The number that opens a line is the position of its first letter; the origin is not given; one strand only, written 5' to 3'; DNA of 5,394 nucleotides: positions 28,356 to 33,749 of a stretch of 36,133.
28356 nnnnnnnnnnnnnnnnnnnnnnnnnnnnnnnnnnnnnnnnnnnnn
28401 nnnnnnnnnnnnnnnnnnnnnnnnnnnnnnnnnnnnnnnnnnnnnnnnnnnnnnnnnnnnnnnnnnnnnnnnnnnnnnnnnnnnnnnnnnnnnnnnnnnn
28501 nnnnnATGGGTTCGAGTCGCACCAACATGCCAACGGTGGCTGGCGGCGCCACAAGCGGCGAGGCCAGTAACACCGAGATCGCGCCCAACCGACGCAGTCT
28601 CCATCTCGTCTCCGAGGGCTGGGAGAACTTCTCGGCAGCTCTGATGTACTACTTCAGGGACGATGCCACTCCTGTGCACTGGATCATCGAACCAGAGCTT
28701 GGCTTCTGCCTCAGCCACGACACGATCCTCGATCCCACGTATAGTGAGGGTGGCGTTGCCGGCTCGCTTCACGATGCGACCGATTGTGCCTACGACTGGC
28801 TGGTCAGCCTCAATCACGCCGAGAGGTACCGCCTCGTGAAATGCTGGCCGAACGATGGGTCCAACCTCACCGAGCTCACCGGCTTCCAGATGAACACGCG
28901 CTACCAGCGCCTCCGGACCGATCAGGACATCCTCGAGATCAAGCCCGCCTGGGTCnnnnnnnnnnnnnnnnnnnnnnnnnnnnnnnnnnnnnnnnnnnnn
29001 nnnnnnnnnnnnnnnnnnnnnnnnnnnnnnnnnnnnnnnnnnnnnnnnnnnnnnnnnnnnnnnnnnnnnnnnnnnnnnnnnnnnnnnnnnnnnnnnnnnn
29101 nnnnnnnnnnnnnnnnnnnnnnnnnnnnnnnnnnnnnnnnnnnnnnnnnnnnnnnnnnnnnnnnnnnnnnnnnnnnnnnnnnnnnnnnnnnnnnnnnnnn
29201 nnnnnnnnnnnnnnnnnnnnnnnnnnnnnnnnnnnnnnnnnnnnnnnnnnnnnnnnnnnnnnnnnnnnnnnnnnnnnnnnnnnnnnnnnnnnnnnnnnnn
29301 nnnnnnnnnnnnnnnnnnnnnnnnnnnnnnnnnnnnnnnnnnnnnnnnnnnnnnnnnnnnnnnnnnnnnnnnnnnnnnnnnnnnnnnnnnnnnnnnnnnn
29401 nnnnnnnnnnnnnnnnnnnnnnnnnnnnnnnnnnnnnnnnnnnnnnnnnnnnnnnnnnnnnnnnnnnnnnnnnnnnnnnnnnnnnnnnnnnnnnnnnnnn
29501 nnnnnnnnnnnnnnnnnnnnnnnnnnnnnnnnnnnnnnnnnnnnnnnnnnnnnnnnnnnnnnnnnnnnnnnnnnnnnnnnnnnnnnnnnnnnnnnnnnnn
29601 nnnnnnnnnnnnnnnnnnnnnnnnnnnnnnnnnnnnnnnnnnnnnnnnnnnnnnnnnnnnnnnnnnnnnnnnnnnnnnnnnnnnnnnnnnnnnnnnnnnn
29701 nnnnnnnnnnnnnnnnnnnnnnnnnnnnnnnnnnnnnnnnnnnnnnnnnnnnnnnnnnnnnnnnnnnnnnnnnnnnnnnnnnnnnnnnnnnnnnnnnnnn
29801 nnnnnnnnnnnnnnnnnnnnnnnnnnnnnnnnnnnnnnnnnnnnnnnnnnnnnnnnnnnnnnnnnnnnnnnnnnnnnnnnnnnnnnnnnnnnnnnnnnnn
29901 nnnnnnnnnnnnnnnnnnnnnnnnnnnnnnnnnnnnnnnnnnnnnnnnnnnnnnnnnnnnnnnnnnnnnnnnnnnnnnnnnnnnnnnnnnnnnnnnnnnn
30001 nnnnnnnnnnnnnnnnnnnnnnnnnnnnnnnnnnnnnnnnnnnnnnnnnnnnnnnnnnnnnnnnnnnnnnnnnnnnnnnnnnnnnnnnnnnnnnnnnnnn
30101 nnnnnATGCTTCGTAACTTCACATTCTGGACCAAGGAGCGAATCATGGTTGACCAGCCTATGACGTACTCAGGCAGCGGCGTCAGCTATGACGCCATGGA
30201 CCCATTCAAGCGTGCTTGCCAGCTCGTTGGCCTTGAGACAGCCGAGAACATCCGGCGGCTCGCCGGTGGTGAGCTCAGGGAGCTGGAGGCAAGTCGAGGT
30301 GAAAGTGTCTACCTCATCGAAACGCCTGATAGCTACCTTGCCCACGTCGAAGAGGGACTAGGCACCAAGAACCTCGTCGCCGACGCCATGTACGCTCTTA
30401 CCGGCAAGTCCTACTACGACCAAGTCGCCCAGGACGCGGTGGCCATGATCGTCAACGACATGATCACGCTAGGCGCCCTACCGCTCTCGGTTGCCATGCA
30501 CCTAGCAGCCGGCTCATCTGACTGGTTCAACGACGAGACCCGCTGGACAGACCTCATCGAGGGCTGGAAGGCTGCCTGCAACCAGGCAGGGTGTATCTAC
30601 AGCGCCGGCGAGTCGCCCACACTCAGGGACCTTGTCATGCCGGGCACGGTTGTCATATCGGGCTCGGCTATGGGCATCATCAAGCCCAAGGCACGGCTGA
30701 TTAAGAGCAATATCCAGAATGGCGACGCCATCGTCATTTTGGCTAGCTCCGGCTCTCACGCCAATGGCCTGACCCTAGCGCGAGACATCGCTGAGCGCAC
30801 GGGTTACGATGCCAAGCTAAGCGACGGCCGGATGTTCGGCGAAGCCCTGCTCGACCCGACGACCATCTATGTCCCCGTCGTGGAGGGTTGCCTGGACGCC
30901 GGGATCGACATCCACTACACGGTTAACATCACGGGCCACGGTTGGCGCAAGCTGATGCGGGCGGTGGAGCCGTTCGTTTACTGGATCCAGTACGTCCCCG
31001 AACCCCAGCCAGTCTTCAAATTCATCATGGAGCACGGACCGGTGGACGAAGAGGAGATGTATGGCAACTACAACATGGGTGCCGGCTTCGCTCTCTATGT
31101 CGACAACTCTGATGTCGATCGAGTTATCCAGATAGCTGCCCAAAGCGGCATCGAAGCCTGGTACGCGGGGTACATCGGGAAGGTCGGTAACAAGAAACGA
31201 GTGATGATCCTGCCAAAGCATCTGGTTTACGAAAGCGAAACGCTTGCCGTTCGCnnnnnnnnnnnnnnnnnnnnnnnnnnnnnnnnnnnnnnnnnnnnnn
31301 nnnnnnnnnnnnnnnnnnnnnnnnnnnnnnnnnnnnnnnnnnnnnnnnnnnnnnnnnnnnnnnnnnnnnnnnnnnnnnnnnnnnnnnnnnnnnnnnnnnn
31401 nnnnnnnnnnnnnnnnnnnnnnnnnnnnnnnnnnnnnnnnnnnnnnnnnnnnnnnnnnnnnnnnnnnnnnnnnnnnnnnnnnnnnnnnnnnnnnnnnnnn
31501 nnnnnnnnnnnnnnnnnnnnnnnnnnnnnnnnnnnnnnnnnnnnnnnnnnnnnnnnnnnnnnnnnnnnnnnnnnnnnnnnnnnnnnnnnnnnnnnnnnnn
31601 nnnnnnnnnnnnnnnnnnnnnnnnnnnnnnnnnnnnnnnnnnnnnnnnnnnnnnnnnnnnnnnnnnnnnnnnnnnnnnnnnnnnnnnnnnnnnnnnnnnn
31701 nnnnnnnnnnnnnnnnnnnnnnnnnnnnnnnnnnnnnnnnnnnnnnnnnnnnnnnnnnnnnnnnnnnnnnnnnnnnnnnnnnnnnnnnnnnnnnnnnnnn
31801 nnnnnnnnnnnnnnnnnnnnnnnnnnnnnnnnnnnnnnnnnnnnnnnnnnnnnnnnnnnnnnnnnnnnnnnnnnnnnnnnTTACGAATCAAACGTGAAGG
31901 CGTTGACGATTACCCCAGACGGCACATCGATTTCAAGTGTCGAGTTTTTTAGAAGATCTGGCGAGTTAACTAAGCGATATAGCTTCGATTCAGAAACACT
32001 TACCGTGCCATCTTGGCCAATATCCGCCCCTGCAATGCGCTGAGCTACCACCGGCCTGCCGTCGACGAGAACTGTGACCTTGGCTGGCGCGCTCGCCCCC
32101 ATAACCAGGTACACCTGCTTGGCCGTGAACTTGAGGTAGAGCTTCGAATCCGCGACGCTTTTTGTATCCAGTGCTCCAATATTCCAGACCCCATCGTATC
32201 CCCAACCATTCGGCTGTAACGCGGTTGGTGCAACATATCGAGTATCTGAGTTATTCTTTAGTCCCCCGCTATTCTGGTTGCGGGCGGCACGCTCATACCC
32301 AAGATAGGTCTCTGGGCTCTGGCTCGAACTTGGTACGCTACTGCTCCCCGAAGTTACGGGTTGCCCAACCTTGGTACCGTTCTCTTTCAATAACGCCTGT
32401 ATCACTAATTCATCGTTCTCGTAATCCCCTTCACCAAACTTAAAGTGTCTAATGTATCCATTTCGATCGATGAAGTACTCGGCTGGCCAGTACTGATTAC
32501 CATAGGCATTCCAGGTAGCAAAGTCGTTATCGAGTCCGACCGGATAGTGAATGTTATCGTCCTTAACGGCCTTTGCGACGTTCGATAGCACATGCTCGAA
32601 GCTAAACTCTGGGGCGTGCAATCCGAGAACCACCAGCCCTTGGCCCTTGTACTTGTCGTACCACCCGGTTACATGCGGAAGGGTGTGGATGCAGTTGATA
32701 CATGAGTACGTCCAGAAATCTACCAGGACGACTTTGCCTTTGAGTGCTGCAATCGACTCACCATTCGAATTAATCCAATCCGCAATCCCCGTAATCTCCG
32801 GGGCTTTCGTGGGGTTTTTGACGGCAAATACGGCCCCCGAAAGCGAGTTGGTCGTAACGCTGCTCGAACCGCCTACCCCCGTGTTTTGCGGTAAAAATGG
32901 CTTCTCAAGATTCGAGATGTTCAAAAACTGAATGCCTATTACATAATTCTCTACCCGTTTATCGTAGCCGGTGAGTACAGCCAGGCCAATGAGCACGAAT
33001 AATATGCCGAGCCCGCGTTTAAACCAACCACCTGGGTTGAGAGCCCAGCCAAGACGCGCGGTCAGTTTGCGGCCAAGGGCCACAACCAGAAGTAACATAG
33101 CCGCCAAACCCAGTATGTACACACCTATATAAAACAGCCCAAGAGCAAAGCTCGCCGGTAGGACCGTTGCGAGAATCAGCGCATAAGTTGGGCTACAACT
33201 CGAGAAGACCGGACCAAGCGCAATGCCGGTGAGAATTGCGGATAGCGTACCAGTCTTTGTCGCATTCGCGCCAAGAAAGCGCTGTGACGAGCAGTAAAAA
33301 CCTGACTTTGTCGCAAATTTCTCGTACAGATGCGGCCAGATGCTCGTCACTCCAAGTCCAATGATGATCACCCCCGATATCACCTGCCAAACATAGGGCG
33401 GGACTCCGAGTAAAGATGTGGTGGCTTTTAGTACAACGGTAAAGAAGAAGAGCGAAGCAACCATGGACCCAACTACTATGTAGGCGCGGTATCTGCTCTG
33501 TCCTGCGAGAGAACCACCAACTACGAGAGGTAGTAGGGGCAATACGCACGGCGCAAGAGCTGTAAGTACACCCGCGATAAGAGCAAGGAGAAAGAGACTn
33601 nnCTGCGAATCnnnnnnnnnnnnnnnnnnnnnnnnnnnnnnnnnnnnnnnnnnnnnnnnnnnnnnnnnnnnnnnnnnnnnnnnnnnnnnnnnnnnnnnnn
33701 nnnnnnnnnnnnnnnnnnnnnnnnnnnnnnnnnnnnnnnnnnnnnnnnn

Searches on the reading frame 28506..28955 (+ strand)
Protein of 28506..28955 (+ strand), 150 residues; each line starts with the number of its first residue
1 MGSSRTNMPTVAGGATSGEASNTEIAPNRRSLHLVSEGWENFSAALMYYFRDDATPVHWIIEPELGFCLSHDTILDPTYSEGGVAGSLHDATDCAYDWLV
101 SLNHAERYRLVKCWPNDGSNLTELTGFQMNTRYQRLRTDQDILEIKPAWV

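Call 11: search_protein_families(library=pfam, proteins=[window:28506-28955:+], max_evalue=0.01)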
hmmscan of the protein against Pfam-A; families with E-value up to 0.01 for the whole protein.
window:28506-28955:+ (150 aa): 0 families

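Call 16: find_homologous_proteins(query=A2, max_evalue=0.001)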
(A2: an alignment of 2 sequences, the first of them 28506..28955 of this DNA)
Query A2 (2 sequences) (150 aa, profile of the alignment): 2 proteins with E <= 0.001 among 315 candidates.
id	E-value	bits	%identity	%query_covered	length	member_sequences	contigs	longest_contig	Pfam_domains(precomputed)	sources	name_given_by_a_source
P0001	8.7e-86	303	100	100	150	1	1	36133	-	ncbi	-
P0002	5.6e-66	239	36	81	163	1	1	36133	-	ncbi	-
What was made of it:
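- Tried and rejected: The word-index search found only the two window proteins (call 16).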

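Call 19: find_encoding_contigs(protein=P0001, flank=2000, max_places=5)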
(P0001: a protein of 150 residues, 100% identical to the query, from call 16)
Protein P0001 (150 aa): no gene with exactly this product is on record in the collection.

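Call 27: search_protein_representatives(alignment_id=A2)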
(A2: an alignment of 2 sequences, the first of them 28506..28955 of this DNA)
Query: 2 sequences, 153 profile positions. Proteins with E-value up to 0.001 (for the whole library): 9; up to 1e-10: 2; up to 1e-30: 1. The best 9 are listed.
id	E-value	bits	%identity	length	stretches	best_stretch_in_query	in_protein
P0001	2.8e-86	303.2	-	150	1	1-153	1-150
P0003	2.8e-30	121.3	-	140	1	24-153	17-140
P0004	2.9e-09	53.1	-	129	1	32-153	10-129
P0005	8.8e-08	48.3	-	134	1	61-153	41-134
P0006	2.3e-07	46.9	-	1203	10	72-132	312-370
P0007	1.5e-06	44.2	-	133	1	25-153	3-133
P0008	1.8e-05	40.7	-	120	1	31-138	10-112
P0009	1.4e-04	37.9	-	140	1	28-153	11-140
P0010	3.5e-04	36.6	-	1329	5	61-106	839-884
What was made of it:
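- Tried and rejected: The exhaustive HMMER search found seven weak relatives (call 27).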

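Call 29: find_encoding_contigs(protein=P0003, flank=6000, max_places=10)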
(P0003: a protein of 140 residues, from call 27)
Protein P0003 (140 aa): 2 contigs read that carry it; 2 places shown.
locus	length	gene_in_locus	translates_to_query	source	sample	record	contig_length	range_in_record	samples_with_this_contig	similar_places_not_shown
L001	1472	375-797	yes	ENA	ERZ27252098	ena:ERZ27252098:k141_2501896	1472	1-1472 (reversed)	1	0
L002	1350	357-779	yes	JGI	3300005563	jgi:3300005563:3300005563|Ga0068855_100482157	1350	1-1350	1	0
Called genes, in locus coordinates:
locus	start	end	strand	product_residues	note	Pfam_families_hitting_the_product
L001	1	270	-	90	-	?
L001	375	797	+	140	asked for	-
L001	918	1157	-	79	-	-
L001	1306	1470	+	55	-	?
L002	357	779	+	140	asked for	-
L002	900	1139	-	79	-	-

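Call 33: find_encoding_contigs(protein=P0004, flank=6000, max_places=10)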
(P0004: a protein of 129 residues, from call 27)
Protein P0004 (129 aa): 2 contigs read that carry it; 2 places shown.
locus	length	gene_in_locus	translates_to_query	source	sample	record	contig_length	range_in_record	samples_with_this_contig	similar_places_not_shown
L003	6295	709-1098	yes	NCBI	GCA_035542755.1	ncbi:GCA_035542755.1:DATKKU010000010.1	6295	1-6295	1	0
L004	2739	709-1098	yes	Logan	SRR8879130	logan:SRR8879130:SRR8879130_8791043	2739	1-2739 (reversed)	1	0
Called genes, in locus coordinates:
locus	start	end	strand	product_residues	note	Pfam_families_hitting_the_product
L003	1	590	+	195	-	PF00293:NUDIX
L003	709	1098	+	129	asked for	-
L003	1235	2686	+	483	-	-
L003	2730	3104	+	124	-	-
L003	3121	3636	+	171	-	PF13238:AAA_18 (weak)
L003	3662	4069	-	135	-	-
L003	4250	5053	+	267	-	-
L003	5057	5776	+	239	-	PF08713:DNA_alkylation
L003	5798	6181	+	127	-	PF00903:Glyoxalase, PF12681:Glyoxalase_2 (weak)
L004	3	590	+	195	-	PF00293:NUDIX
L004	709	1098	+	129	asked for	-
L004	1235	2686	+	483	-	-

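Call 34: find_encoding_contigs(protein=P0005, flank=6000, max_places=10)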
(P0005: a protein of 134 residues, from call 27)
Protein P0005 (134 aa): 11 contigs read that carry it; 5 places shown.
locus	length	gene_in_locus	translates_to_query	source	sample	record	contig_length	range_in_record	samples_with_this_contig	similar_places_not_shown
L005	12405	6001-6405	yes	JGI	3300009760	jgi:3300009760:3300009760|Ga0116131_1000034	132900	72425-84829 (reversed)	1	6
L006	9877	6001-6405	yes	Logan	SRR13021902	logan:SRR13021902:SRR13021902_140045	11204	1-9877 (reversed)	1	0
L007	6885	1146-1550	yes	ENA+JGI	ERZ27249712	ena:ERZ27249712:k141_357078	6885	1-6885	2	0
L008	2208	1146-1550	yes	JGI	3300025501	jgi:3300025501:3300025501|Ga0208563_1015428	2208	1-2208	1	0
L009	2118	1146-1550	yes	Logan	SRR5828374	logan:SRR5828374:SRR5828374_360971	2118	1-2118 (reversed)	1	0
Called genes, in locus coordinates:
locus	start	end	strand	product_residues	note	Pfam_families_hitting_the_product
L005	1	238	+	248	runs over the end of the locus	-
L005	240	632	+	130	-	PF00072:Response_reg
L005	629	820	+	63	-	-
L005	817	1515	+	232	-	PF11967:RecO_N, PF02565:RecO_C (weak)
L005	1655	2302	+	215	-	PF01966:HD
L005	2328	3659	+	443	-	PF00587:tRNA-synt_2b, PF03129:HGTP_anticodon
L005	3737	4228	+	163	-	-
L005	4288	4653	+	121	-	-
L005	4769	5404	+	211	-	-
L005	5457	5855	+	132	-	PF00293:NUDIX, PF14815:NUDIX_4 (weak)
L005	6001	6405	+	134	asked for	-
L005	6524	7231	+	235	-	PF08713:DNA_alkylation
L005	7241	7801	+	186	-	PF06821:Ser_hydrolase, PF12697:Abhydrolase_6 (weak)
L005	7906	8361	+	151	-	PF00583:Acetyltransf_1 (weak)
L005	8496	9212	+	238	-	PF02557:VanY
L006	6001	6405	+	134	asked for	-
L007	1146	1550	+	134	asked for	-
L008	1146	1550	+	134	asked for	-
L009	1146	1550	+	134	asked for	-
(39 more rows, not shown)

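Call 37: find_encoding_contigs(protein=P0007, flank=3000, max_places=6)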
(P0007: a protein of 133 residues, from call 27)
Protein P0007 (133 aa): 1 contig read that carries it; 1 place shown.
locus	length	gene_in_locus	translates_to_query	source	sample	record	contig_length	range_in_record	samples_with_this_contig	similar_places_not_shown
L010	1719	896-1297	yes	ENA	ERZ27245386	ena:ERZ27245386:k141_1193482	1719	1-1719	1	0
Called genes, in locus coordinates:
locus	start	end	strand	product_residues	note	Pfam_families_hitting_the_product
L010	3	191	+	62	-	?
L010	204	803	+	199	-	-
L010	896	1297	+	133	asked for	-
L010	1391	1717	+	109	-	?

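Call 38: find_encoding_contigs(protein=P0009, flank=3000, max_places=6)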
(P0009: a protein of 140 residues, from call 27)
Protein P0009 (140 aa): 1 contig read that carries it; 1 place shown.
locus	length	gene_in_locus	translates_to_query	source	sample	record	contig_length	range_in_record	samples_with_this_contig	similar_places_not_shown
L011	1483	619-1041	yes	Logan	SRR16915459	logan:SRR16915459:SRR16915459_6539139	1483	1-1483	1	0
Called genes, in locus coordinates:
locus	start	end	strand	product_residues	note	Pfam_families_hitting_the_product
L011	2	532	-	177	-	?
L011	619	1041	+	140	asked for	-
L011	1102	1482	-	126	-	?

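Call 41: find_encoding_contigs(protein=P0008, flank=3000, max_places=6)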
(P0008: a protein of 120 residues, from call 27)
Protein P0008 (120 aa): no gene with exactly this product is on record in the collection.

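Call 55: find_homologous_proteins(query=A3, max_evalue=0.001)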
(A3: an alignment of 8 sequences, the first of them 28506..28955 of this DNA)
Query A3 (8 sequences) (150 aa, profile of the alignment): 6 proteins with E <= 0.001 among 1127 candidates.
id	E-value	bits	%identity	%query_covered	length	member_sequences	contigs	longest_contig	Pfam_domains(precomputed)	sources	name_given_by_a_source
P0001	8.8e-43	163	100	100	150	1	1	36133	-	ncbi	-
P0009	1.2e-41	160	26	82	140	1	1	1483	-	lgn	-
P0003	2.2e-41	159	32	81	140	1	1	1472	-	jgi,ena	-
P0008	4.9e-36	141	29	79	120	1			-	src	-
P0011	3.3e-32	129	26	82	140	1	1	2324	-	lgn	-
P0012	7.3e-16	76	25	81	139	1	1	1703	-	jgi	jgi:hypothetical protein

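Call 56: find_encoding_contigs(protein=P0011, flank=3000, max_places=6)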
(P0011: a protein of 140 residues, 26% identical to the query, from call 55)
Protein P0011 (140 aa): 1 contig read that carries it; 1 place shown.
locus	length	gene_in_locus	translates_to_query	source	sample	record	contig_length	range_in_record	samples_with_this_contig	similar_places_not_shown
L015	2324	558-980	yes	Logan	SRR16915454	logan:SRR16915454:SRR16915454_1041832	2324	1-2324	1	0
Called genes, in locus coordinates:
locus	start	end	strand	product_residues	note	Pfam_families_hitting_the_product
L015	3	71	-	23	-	?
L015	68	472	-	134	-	PF00903:Glyoxalase, PF18029:Glyoxalase_6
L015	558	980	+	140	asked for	-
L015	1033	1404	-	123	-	-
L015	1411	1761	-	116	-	-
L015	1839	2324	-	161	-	?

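Call 57: find_encoding_contigs(protein=P0012, flank=3000, max_places=6)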
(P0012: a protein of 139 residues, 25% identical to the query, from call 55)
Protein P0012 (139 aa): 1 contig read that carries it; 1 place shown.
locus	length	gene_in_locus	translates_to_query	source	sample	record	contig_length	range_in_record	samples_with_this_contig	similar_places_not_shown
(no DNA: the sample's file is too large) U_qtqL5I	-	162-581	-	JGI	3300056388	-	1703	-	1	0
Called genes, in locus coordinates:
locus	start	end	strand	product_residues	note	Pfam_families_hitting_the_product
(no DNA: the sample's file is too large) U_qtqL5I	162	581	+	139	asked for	-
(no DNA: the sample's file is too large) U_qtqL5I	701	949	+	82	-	-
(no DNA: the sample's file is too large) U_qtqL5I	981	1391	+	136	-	-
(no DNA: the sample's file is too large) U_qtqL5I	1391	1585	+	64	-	-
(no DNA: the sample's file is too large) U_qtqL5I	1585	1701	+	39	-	?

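Call 90: search_protein_families(library=padloc, proteins=[window:28506-28955:+], max_evalue=0.01)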
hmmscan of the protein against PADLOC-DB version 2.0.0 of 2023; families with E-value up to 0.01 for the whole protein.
window:28506-28955:+ (150 aa): 0 families

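Call 91: search_protein_families(library=phrogs, proteins=[window:28506-28955:+], max_evalue=0.01)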
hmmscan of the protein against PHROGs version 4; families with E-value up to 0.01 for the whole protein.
window:28506-28955:+ (150 aa): 0 families

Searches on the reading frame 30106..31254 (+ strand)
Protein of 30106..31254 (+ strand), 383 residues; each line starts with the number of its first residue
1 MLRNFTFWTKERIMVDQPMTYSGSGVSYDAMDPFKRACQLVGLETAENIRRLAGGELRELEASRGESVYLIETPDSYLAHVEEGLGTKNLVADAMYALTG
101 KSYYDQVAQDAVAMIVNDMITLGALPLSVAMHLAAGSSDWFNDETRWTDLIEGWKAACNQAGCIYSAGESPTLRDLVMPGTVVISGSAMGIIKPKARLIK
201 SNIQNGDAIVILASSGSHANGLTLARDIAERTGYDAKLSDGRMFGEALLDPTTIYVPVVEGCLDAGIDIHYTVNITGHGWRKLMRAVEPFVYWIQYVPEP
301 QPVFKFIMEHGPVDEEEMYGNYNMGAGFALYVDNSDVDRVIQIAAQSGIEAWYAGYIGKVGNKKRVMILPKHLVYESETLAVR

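Call 11: search_protein_families(library=pfam, proteins=[window:30106-31254:+], max_evalue=0.01)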
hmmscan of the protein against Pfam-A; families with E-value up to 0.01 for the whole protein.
window:30106-31254:+ (383 aa): 2 families
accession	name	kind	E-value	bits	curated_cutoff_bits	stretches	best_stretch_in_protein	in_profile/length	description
PF02769.27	AIRS_C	-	5.3e-11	43.4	23.1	1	205-363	2-151/156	AIR synthase related protein, C-terminal domain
PF00586.29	AIRS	-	2.3e-10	41.3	24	1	97-192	29-112/112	AIR synthase related protein, N-terminal domain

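Call 67: list_cluster_members(proteins=[P0001, P0002, P0004, window:30106-31254:+, window:34238-34447:-])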
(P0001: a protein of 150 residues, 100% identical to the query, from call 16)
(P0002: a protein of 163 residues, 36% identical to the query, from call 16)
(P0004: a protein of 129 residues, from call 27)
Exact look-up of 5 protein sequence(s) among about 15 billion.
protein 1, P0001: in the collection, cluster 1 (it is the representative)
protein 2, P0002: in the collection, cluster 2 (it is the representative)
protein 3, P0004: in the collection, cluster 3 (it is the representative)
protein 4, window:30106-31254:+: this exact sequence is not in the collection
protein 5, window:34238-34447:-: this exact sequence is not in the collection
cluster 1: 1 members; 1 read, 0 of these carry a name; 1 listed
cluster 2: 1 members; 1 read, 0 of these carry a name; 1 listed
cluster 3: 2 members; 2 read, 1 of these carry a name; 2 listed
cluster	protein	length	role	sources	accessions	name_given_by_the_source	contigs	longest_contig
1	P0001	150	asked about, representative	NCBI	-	-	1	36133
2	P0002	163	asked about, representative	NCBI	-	-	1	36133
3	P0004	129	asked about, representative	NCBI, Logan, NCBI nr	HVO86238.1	MAG TPA: hypothetical protein VMT23_00705 [Candidatus Binatia bacterium] | hypothetical protein [Candidatus Binatia bacterium]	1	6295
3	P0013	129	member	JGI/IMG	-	-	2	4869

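Call 90: search_protein_families(library=padloc, proteins=[window:30106-31254:+], max_evalue=0.01)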
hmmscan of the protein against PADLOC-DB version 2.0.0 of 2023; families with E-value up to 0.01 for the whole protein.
window:30106-31254:+ (383 aa): 0 families

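Call 91: search_protein_families(library=phrogs, proteins=[window:30106-31254:+], max_evalue=0.01)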
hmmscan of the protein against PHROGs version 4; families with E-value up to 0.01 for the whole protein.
window:30106-31254:+ (383 aa): 1 family
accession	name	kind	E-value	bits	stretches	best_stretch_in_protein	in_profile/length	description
phrog_1207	-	moron, auxiliary metabolic gene and host takeover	7.8e-34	118.3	1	83-357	50-308/311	phosphoribosylaminoimidazole synthetase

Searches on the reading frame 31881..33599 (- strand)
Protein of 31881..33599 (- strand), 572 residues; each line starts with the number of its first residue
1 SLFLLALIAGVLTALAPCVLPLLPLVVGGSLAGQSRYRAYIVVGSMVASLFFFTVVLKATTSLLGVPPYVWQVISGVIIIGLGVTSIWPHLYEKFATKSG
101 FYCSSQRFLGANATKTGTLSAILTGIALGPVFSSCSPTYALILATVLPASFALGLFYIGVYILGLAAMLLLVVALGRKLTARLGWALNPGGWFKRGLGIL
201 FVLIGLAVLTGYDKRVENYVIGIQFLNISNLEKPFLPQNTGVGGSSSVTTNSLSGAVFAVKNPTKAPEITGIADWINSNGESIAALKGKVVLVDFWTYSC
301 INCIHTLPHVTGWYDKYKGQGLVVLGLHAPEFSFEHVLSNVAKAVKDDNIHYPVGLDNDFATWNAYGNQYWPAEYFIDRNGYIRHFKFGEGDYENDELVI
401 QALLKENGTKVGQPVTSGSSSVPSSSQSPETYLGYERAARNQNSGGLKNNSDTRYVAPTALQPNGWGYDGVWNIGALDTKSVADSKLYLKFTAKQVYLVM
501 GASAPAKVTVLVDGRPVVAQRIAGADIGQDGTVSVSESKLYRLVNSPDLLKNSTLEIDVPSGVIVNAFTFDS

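Call 11: search_protein_families(library=pfam, proteins=[window:31881-33599:-], max_evalue=0.01)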
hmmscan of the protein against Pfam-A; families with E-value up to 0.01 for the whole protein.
window:31881-33599:- (572 aa): 4 families
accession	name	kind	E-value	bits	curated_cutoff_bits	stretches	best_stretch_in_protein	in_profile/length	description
PF17991.7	Thioredoxin_10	-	5.5e-32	111.7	27.1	1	428-570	1-141/142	Thioredoxin like C-terminal domain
PF00578.27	AhpC-TSA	-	1.1e-10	42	26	1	282-385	19-123/124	AhpC/TSA family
PF13905.12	Thioredoxin_8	-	5.9e-09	36.6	27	1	288-383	1-94/94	Thioredoxin-like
PF08534.16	Redoxin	-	1.2e-07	32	26.6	1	282-390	22-135/148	Redoxin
